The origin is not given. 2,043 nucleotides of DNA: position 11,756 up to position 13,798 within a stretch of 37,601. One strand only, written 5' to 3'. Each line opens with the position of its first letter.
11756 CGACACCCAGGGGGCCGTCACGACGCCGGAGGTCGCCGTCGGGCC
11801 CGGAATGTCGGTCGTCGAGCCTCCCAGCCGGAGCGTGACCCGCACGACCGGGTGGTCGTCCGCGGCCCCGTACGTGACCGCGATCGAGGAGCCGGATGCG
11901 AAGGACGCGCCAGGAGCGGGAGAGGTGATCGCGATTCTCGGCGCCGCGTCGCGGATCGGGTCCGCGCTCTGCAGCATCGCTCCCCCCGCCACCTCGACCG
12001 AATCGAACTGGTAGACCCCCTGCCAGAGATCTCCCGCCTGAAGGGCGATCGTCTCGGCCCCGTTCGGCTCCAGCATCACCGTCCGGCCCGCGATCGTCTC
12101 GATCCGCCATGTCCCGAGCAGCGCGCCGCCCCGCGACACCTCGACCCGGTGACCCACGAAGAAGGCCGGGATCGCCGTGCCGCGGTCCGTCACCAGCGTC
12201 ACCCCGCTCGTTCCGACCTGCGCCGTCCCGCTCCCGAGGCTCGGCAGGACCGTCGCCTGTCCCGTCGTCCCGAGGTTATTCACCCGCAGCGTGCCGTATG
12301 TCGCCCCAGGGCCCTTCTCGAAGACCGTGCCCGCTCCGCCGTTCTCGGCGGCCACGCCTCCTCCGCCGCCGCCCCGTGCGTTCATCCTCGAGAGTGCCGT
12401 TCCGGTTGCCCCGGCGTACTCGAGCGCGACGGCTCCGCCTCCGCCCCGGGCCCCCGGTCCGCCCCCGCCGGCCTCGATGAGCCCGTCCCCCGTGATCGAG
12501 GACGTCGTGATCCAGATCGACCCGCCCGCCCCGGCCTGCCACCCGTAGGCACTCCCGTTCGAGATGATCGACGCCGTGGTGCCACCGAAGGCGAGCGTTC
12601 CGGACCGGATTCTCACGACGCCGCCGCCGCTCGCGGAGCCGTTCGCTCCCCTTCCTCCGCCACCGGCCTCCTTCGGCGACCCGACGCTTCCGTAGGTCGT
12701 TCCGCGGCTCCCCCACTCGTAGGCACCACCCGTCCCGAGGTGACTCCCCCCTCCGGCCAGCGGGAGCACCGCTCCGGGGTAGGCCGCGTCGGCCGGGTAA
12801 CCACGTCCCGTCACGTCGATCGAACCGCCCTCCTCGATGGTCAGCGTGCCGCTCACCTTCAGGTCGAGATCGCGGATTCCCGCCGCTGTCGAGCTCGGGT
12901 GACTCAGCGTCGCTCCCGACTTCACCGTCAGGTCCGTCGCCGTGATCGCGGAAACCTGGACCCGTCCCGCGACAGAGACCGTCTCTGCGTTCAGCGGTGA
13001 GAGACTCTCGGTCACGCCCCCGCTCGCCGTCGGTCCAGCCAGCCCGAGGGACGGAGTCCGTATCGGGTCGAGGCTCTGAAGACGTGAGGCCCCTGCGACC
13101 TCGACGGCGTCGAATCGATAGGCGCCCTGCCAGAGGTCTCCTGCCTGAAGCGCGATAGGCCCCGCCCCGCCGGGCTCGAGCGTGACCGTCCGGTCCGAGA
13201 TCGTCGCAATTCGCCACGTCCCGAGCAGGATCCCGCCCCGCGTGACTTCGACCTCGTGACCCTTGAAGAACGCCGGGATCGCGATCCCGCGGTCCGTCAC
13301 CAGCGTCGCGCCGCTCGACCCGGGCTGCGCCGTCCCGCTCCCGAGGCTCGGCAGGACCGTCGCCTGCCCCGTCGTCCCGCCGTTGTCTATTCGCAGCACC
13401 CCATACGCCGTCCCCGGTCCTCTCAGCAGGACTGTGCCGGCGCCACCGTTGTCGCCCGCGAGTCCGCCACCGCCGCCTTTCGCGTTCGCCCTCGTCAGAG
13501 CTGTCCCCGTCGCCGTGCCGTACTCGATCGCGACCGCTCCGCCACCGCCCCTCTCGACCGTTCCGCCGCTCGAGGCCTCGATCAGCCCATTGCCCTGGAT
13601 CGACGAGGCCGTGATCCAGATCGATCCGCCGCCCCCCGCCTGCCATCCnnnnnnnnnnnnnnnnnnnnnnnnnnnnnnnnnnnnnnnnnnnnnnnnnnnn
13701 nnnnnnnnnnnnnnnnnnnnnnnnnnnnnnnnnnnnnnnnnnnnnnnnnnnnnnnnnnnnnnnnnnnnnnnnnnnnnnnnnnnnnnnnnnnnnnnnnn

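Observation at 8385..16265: Four paralogous ~370-aa modules: Gly-rich beta-helix followed by a small beta-barrel-like domain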

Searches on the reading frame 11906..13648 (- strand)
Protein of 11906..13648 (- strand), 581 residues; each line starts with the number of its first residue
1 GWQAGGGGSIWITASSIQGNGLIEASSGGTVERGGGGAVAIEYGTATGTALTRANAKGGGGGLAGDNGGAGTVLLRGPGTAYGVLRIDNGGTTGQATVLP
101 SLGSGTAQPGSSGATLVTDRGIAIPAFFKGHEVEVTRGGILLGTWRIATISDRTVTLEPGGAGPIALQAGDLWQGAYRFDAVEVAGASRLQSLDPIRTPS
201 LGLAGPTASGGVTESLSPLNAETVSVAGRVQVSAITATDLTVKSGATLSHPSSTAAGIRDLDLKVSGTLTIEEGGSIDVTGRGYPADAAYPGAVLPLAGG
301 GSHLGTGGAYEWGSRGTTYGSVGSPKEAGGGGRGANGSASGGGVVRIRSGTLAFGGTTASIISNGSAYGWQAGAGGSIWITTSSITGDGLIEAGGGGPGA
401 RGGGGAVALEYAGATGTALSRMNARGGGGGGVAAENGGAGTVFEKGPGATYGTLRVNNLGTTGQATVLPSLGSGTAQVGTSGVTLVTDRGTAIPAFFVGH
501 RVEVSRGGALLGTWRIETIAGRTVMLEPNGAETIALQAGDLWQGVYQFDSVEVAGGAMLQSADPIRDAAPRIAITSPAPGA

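Call 58: predict_structure(alignment_id=A4)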
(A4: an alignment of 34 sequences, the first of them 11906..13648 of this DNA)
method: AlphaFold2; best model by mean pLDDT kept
length: 581 residues; sequences in the alignment: 34
mean_pLDDT: 91.8   pTM: 0.89
mean pLDDT of the five models: 91.8, 91.0, 90.0, 88.6, 88.5
residues with pLDDT >= 90: 458; 70-90: 98; 50-70: 12; < 50: 13
segments of 3 or more residues with pLDDT < 50: 570-581
pLDDT, mean of each block of 10 residues (from residue 1): 78 94 84 88 90 89 85 94 92 90 97 97 96 96 96 94 88 96 91 93 88 90 97 97 98 92 98 98 95 87 92 87 96 81 98 97 93 96 96 89 96 85 88 91 95 95 94 98 98 96 97 97 97 96 96 95 81 42 39
secondary structure, 60 per line:
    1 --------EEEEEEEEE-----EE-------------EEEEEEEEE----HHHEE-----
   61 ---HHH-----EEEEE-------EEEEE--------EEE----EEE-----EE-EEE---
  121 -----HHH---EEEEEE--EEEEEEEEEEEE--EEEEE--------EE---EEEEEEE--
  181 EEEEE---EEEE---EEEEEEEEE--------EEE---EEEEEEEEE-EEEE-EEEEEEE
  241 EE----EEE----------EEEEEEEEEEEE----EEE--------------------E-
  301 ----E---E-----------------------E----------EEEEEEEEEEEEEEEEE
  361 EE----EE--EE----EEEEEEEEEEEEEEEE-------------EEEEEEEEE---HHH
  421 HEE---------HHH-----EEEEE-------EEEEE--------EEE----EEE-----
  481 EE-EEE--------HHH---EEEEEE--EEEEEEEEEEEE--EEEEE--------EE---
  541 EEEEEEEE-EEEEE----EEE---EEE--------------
elements in order: E9-17 E38-46 E72-76 E84-88 E97-99 E104-106 E115-117 E132-137 E140-151 E154-158 E172-178 E181-185 E189-192 E196-204 E213-215 E219-227 E229-232 E234-242 E247-249 E260-271 E276-278 E344-362 E377-392 E406-414 H418-421 E441-445 E453-457 E466-468 E473-475 E484-486 E501-506 E509-520 E523-527 E541-548 E550-554 E559-561 E565-567

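Call 60: fold_search(model_id=the predicted structure, library=pdb)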
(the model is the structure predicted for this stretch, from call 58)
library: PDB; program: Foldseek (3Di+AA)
matches with E <= 10: 862; with E <= 0.001: 3
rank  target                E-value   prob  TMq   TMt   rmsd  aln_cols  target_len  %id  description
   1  4ru5_C                7.8e-05  0.84  0.15  0.15  19.3       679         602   11  Crystal Structure of the Pseudomonas phage phi297 tailspike gp61 (released 2015-11-18)
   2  4ru5_A                1.3e-04  0.80  0.15  0.15  19.7       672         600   12  Crystal Structure of the Pseudomonas phage phi297 tailspike gp61 (released 2015-11-18)
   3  4ru4_A                5.4e-04  0.63  0.16  0.16  19.6       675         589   10  Crystal structure of the tailspike protein gp49 from Pseudomonas phage LKA1 (released 2015-11-18)
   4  4y9v_A                1.2e-03  0.25  0.12  0.12  21.9       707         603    9  Gp54 tailspike of Acinetobacter baumannii bacteriophage AP22 in complex with A. baumannii capsular saccharide (released 2017-02-01)
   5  4ru4_B                2.5e-03  0.54  0.16  0.16  18.9       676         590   11  Crystal structure of the tailspike protein gp49 from Pseudomonas phage LKA1 (released 2015-11-18)
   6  9k4a_A                3.3e-03  0.51  0.17  0.16  19.1       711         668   10  Cryo-EM structure of depolymerase S2-4 from Klebsiella phage K64-1 (released 2026-03-25)
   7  8x8m_A                1.4e-02  0.08  0.10  0.09  23.3       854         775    9  Cryo-EM structure of a bacteriophage tail- spike protein against Klebsiella pneumoniae K64,ORF41(K64-ORF41) (released 2024-09-04)
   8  9n71_A                3.4e-02  1.00  0.11  0.21   4.3        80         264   20  Tail tube structure of Acinetobacter baumannii phage Mystique (released 2025-03-19)
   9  8bke_AAA              3.9e-02  0.16  0.14  0.16  15.7       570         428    9  Crystal structure of the Klebsiella phage KP34p57 capsular depolymerase (released 2023-08-30)
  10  6zht_C                1.4e-01  0.85  0.11  0.07  12.7       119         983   12  Uba1-Ubc13 disulfide mediated complex (released 2022-01-12)
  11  9bev_A                1.4e-01  0.11  0.15  0.15  15.1       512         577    7  Structure of GH110A in complex with a lambda-carrageenan oligosaccharide (released 2025-08-27)
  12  7k5j_G                1.5e-01  0.77  0.10  0.06  12.8       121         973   12  Structure of an E1-E2-ubiquitin thioester mimetic (released 2021-04-28)
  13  6dc6_C                1.6e-01  0.85  0.11  0.07  12.5       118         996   11  Crystal structure of human ubiquitin activating enzyme E1 (Uba1) in complex with ubiquitin (released 2018-10-10)
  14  5l6i_C                1.7e-01  0.75  0.10  0.06  13.0       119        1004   13  Uba1 in complex with Ub-MLN4924 covalent adduct (released 2017-06-14)
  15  7k5j_C                1.8e-01  0.91  0.11  0.07  12.2       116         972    8  Structure of an E1-E2-ubiquitin thioester mimetic (released 2021-04-28)
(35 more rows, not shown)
